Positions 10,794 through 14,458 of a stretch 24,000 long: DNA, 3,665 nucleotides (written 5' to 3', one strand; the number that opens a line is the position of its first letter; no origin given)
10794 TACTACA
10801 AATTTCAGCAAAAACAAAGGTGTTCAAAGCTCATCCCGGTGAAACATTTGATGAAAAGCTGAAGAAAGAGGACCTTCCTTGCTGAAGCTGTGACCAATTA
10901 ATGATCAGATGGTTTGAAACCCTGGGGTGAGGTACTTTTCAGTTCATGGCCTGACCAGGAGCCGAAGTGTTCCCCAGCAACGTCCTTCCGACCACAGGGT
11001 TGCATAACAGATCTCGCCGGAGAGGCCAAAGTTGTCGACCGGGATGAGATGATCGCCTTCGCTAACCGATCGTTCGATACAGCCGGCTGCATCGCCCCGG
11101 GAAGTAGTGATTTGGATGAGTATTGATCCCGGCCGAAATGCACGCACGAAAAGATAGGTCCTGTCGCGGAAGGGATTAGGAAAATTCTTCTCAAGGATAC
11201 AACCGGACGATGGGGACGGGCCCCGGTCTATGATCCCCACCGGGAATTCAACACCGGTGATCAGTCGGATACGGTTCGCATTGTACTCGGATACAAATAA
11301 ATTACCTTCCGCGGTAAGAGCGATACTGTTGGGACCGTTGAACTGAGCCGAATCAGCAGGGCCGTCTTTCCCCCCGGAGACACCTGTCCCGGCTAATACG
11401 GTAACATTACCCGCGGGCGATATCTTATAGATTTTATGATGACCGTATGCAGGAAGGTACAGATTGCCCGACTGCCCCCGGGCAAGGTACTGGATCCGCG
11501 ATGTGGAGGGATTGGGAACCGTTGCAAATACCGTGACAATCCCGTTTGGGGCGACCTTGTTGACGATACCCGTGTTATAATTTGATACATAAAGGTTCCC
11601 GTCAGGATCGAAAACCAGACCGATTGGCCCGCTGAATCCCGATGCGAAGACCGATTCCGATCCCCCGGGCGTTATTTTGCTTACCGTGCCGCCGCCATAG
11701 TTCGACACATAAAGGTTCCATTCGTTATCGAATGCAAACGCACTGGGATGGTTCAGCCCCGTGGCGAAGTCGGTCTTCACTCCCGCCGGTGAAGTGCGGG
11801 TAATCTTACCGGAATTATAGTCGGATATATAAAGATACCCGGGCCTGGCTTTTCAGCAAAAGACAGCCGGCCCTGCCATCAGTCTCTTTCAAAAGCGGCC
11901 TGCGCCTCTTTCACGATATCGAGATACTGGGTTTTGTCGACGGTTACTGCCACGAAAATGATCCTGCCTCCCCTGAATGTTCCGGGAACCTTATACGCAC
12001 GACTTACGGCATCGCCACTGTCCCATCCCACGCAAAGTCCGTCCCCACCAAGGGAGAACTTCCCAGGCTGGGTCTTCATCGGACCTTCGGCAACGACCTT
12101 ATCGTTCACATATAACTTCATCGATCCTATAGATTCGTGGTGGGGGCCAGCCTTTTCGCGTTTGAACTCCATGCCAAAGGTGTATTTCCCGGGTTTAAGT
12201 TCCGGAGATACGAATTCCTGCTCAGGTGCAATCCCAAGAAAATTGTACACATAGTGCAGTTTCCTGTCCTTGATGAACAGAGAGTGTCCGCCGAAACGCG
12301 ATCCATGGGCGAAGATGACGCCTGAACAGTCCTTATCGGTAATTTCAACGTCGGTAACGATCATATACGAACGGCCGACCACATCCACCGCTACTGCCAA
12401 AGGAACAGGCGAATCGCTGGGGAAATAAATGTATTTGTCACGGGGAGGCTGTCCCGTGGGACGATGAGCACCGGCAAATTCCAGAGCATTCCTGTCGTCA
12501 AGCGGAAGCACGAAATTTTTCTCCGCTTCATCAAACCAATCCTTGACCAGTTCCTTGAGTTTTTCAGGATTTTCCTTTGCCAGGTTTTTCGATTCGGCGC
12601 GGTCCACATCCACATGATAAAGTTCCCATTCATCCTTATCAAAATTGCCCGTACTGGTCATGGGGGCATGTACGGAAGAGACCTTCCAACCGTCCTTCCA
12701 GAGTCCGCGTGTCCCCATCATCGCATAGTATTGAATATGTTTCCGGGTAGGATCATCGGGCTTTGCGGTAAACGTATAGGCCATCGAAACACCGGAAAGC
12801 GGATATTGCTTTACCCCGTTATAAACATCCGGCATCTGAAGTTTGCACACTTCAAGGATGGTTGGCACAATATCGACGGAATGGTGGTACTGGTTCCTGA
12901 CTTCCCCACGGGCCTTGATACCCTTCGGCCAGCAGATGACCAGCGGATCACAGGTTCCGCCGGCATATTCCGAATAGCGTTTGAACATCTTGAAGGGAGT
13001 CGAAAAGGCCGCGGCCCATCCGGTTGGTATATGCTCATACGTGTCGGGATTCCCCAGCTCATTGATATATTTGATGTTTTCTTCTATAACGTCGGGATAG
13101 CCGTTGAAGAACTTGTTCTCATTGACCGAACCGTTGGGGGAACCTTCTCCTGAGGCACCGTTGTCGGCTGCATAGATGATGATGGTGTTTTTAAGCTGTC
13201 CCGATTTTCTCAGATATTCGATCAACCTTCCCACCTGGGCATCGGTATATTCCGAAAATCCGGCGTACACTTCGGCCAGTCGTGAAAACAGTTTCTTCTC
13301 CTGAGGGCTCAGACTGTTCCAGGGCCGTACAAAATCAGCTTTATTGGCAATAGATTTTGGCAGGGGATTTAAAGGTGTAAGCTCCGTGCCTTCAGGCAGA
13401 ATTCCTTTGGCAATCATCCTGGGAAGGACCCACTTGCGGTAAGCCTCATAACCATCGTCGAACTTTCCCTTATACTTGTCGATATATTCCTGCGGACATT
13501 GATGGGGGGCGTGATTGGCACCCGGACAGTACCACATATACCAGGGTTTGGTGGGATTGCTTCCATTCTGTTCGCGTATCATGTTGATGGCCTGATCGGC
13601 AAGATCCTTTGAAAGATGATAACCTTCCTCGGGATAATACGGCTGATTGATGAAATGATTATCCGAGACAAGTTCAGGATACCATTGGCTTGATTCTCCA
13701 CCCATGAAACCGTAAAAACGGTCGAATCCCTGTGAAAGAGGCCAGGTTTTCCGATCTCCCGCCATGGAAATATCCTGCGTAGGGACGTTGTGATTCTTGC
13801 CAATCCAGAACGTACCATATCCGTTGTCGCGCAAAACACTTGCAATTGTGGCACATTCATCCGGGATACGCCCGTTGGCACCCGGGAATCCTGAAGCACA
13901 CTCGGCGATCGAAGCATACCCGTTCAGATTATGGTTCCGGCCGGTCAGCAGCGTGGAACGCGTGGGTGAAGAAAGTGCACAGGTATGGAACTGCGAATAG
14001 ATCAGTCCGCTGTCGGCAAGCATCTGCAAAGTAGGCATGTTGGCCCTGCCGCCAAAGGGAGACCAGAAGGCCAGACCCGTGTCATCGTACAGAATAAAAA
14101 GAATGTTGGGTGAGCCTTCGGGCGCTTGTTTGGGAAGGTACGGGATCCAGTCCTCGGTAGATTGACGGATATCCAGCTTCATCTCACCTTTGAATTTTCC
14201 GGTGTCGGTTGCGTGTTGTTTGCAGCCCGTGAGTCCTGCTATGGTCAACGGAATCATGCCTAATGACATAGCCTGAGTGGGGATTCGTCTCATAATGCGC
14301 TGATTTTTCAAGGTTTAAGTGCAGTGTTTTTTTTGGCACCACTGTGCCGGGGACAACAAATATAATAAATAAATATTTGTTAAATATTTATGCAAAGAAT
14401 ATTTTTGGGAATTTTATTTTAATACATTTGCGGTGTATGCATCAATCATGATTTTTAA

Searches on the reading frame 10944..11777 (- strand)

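Call 9: search_protein_families(library=pfam, proteins=[window:10944-11777:-], max_evalue=0.001)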
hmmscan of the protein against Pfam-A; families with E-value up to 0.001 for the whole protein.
window:10944-11777:- (277 aa): 5 families
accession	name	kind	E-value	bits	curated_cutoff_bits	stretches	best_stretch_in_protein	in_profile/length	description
PF24684.1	Vgb_lyase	-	1.5e-10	40.8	50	1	11-173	57-207/290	Virginiamycin B lyase family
PF01436.27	NHL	-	2.6e-09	37.1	20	0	48-69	1-22/28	NHL repeat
PF25021.1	TEN_NHL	-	1.2e-08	34.8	27.1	1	49-124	31-111/357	Teneurin NHL domain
PF08450.18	SGL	-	2.3e-05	24.6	26.3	0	51-91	186-226/246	SMP-30/Gluconolactonase/LRE-like region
PF22701.2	Mala_s_1-like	-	0.00031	21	27.5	0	52-162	43-145/195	Mal s 1 allergenic protein-like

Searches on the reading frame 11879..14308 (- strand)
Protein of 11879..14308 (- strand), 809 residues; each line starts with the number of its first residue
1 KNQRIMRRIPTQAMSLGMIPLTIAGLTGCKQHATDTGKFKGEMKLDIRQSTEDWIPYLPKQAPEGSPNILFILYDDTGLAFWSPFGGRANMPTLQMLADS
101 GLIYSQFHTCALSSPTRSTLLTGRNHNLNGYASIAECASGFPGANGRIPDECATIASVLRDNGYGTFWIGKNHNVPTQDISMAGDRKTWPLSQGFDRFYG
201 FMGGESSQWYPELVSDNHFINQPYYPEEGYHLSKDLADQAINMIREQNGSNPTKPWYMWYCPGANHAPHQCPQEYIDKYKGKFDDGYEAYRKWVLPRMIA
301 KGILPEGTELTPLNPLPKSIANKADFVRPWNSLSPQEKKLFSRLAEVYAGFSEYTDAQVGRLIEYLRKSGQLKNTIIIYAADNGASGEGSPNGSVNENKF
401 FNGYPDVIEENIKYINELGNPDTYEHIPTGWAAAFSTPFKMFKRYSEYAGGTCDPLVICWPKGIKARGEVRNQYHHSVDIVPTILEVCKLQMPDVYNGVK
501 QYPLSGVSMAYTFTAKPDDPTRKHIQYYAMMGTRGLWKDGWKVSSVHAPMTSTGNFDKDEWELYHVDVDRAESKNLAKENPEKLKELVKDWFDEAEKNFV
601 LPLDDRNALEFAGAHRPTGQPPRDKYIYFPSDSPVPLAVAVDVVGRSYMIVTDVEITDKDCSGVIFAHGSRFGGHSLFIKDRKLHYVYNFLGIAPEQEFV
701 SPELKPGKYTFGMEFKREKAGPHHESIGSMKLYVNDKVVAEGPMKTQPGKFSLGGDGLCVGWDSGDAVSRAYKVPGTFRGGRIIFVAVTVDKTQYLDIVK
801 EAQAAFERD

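Call 9: search_protein_families(library=pfam, proteins=[window:11879-14308:-], max_evalue=0.001)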
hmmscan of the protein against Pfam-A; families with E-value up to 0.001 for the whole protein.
window:11879-14308:- (809 aa): 2 families
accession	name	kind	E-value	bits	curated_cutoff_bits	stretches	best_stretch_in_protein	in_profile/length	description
PF00884.28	Sulfatase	-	1.4e-58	199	25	1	67-487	1-298/301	Sulfatase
PF16347.10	SGSH_C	-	9.9e-07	29.5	29.3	1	448-580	12-135/154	N-sulphoglucosamine sulphohydrolase, C-terminal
